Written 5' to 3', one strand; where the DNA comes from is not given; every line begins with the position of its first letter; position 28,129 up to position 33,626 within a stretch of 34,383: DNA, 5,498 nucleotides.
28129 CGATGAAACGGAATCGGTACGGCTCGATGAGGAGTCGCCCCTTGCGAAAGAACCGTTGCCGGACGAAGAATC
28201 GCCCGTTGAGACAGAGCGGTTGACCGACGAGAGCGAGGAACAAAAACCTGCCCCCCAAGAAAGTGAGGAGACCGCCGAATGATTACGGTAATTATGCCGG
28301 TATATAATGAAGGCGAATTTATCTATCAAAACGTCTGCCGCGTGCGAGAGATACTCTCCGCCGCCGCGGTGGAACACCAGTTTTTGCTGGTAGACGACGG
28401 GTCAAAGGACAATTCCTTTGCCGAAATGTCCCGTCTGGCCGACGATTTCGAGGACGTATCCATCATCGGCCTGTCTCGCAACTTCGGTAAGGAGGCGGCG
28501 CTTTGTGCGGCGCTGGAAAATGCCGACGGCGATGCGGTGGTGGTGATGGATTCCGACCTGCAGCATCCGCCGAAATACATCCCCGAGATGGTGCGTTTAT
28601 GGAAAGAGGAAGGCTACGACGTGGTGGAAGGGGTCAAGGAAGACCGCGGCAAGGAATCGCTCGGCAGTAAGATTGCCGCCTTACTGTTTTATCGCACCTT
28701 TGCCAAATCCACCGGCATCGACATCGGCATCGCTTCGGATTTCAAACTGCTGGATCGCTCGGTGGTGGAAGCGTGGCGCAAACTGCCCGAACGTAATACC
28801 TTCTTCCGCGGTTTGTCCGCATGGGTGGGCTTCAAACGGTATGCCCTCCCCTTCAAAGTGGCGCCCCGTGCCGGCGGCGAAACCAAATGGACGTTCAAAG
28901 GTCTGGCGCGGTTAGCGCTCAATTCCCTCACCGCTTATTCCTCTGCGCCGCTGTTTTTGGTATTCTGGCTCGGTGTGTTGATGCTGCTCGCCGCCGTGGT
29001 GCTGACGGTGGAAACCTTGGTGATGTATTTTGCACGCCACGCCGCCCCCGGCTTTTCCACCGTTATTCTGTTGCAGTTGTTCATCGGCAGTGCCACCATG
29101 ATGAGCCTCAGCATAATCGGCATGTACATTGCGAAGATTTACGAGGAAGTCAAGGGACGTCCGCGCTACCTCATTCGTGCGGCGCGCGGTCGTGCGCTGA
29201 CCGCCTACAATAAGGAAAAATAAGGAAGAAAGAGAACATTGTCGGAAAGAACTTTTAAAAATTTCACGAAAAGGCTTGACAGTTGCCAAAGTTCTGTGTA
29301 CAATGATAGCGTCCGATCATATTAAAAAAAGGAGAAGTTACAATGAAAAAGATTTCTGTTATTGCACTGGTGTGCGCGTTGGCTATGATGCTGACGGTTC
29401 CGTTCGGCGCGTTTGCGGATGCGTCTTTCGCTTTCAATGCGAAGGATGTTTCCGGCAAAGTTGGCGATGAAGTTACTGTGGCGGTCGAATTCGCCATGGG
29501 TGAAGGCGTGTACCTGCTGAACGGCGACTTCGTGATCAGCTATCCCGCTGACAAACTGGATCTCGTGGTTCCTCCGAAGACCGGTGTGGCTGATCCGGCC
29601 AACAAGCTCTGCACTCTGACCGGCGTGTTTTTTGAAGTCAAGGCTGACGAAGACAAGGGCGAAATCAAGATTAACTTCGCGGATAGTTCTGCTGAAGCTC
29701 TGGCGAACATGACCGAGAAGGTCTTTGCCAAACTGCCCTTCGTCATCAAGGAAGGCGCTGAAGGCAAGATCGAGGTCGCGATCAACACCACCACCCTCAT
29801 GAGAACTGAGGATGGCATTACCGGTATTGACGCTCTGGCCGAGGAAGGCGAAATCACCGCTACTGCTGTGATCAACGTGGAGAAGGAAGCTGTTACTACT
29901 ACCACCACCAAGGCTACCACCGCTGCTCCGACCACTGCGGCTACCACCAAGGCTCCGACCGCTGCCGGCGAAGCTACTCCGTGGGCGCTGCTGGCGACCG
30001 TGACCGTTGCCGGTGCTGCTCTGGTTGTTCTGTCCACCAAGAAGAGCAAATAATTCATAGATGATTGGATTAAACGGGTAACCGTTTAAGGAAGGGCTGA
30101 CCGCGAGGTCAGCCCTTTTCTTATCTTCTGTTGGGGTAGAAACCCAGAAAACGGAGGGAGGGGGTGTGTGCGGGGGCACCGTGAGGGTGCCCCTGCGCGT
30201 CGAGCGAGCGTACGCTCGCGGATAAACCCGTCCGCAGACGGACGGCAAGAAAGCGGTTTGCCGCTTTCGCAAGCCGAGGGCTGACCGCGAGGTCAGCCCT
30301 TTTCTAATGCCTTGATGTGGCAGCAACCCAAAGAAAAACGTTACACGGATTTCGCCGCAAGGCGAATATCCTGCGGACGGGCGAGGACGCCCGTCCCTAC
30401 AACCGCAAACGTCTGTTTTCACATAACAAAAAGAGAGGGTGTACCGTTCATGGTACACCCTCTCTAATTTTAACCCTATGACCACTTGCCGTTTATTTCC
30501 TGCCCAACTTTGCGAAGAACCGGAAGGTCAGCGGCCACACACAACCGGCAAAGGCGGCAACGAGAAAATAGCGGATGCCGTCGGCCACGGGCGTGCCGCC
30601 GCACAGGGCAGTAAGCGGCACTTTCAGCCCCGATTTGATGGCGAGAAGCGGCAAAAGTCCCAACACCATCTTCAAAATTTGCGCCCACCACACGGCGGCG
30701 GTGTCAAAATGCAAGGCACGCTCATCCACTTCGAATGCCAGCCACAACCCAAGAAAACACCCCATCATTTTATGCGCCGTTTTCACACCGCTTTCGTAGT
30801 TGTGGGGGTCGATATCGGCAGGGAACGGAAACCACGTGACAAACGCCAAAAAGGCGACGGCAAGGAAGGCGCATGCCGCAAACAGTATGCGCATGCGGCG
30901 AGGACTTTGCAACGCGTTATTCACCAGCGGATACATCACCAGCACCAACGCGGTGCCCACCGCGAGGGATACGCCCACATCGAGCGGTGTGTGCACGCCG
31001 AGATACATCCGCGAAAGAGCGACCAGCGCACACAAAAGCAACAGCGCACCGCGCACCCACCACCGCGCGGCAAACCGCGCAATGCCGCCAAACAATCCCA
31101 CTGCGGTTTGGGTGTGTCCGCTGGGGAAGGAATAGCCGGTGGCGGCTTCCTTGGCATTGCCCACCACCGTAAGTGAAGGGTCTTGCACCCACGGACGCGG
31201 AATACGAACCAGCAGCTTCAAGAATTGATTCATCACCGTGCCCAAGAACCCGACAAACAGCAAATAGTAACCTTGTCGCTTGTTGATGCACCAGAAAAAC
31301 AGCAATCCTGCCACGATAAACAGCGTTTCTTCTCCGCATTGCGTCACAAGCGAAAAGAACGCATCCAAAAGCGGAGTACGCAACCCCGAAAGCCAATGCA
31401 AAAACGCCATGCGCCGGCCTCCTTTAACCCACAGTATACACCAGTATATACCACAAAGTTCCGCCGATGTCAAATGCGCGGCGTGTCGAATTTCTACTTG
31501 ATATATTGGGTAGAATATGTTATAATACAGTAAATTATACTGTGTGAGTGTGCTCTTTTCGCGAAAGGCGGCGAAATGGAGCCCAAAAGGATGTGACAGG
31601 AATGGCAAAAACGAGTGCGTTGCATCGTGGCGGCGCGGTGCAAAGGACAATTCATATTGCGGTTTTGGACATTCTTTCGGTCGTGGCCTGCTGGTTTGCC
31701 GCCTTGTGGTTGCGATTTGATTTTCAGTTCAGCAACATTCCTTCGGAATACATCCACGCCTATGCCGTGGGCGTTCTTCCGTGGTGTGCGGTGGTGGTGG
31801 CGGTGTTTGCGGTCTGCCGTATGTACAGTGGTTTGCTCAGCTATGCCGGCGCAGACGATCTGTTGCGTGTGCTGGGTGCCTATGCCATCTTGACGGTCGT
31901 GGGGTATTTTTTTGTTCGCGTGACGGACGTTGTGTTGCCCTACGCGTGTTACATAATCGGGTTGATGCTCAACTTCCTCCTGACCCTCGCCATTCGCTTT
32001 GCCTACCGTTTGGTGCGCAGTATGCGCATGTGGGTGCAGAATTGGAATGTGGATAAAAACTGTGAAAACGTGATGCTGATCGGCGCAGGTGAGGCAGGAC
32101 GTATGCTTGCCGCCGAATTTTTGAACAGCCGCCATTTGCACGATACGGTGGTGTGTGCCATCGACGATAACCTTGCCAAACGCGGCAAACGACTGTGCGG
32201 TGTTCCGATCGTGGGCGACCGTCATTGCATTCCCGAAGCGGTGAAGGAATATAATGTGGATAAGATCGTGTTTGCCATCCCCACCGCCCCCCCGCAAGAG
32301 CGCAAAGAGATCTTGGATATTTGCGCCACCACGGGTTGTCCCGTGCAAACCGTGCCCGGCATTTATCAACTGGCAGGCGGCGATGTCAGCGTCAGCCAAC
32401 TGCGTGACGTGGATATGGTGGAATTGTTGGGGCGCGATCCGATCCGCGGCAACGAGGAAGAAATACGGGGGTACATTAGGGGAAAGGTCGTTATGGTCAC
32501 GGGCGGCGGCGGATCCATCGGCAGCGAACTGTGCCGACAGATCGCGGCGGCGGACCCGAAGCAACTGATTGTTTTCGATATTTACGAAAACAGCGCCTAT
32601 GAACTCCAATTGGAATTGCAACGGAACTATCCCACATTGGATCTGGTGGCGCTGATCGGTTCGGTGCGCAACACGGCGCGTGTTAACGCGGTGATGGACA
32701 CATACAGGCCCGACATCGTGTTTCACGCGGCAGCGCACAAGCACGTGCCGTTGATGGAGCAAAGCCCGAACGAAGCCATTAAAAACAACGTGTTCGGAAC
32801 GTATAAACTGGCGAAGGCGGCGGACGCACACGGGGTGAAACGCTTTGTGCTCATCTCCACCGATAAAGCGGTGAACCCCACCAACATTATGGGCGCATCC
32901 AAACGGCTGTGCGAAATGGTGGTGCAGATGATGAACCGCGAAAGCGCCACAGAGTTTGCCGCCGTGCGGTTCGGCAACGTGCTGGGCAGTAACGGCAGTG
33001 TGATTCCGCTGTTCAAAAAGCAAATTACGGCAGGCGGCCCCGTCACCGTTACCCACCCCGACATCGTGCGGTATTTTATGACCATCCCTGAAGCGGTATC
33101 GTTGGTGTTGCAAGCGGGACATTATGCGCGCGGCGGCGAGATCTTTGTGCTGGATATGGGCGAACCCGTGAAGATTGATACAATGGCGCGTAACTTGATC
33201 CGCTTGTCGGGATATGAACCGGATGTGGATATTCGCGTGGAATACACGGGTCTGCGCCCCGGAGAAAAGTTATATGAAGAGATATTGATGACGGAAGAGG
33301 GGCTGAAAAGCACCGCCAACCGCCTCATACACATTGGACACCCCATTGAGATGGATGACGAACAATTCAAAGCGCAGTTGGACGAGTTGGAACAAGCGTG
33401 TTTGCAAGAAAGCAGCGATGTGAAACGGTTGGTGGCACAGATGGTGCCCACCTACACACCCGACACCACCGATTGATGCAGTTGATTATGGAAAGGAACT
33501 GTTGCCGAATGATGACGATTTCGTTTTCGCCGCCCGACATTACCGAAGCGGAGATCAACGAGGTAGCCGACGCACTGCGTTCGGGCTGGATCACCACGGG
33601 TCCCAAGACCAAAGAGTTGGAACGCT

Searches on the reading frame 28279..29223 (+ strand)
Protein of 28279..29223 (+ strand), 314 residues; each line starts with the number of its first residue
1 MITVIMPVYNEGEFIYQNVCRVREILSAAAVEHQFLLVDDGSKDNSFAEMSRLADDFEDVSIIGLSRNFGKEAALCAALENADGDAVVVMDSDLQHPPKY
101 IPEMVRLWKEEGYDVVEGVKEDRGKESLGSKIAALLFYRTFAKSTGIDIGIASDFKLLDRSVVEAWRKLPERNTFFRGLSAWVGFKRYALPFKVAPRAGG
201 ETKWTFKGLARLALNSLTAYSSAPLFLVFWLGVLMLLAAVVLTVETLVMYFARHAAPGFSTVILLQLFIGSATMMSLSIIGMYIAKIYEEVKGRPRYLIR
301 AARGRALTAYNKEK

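Call 37: search_protein_families(library=pfam, proteins=[window:28279-29223:+], max_evalue=0.001)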
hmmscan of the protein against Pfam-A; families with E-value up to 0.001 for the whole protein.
window:28279-29223:+ (314 aa): 3 families
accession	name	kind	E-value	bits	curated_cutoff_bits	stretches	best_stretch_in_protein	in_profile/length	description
PF00535.33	Glycos_transf_2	-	7.8e-27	94.7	23.3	1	3-162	1-163/168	Glycosyl transferase family 2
PF13641.12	Glyco_tranf_2_3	-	4.6e-06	27.2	27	1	2-141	3-144/230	Glycosyltransferase like family 2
PF13506.12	Glyco_transf_21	-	6.6e-06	26.1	21.7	1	71-142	18-88/174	Glycosyl transferase family 21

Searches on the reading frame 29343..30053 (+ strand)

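Call 94: search_protein_families(library=pfam, proteins=[window:29343-30053:+], max_evalue=0.001)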
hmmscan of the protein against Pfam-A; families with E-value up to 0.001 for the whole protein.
window:29343-30053:+ (236 aa): 1 family
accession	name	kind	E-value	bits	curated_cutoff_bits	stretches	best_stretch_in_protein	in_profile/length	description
PF00963.24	Cohesin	-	3.8e-10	40.5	24.1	1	31-172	3-138/139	Cohesin domain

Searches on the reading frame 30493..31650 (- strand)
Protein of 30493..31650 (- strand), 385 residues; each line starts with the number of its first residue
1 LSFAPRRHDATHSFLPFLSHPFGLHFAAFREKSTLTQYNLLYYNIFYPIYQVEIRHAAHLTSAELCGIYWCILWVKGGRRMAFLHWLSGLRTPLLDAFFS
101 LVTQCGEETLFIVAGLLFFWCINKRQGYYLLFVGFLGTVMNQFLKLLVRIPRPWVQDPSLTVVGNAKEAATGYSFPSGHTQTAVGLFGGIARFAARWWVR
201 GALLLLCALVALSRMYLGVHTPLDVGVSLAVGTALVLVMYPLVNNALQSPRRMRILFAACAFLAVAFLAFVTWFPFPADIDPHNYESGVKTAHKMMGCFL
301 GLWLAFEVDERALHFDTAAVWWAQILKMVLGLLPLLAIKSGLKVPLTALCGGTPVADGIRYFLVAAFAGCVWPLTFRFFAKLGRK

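Call 94: search_protein_families(library=pfam, proteins=[window:30493-31650:-], max_evalue=0.001)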
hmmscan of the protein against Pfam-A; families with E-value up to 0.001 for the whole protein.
window:30493-31650:- (385 aa): 3 families
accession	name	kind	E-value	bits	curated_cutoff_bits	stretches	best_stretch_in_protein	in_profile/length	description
PF01569.27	PAP2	-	6e-21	75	27.2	1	129-245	4-127/130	PAP2 superfamily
PF14378.12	PAP2_3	-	6.7e-05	23.2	27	1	160-236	112-188/190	PAP2 superfamily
PF25323.1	6TM_PilS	-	0.00031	20.9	27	1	236-311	107-181/189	PilS-like transmembrane domain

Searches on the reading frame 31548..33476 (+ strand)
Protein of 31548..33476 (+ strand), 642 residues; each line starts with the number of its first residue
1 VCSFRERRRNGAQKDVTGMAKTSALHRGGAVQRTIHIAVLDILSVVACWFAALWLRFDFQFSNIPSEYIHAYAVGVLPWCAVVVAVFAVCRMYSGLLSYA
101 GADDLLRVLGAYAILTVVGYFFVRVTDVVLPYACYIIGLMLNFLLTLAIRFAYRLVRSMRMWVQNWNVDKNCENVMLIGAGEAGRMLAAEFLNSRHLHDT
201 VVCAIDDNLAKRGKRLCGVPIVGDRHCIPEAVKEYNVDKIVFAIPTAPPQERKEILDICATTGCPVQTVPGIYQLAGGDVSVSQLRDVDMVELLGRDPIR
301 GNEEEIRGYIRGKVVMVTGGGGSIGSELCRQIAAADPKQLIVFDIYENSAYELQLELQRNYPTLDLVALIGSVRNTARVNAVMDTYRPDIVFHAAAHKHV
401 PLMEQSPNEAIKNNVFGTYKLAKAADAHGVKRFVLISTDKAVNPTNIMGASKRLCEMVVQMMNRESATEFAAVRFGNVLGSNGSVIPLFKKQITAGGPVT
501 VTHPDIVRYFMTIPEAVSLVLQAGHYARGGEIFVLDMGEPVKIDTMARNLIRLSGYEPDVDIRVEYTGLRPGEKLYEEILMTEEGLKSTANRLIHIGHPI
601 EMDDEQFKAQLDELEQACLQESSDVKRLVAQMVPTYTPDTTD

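Call 37: search_protein_families(library=pfam, proteins=[window:31548-33476:+], max_evalue=0.001)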
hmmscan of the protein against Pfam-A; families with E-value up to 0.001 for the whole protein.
window:31548-33476:+ (642 aa): 10 families
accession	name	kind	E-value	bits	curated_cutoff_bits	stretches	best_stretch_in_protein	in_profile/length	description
PF02719.21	Polysacc_synt_2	-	2.1e-121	405.1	20.2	1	315-591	1-285/293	Polysaccharide biosynthesis protein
PF01370.27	Epimerase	-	6.2e-24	85.2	20.9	1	315-524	1-225/240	NAD dependent epimerase/dehydratase family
PF16363.11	GDP_Man_Dehyd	-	2e-14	54.2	27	1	316-439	1-130/332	GDP-mannose 4,6 dehydratase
PF04321.23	RmlD_sub_bind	-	3.2e-14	53.1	27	1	315-484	3-157/287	RmlD substrate binding domain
PF01073.25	3Beta_HSD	-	1.1e-11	44.7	22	1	316-444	1-122/280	3-beta hydroxysteroid dehydrogenase/isomerase family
PF13727.12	CoA_binding_3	-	2.7e-08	34.5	25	1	151-270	65-175/175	CoA-binding domain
PF13460.12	NAD_binding_10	-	4.7e-06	27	27.2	1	319-443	1-103/184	NAD(P)H-binding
PF00106.31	adh_short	-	2e-05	24.6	26.6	1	313-425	1-119/195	short chain dehydrogenase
PF07993.18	NAD_binding_4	-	8.6e-05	22.2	20.1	0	389-445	90-143/258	Male sterility protein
PF02254.24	TrkA_N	-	0.00041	21.1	23.8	0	175-240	1-63/116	TrkA-N domain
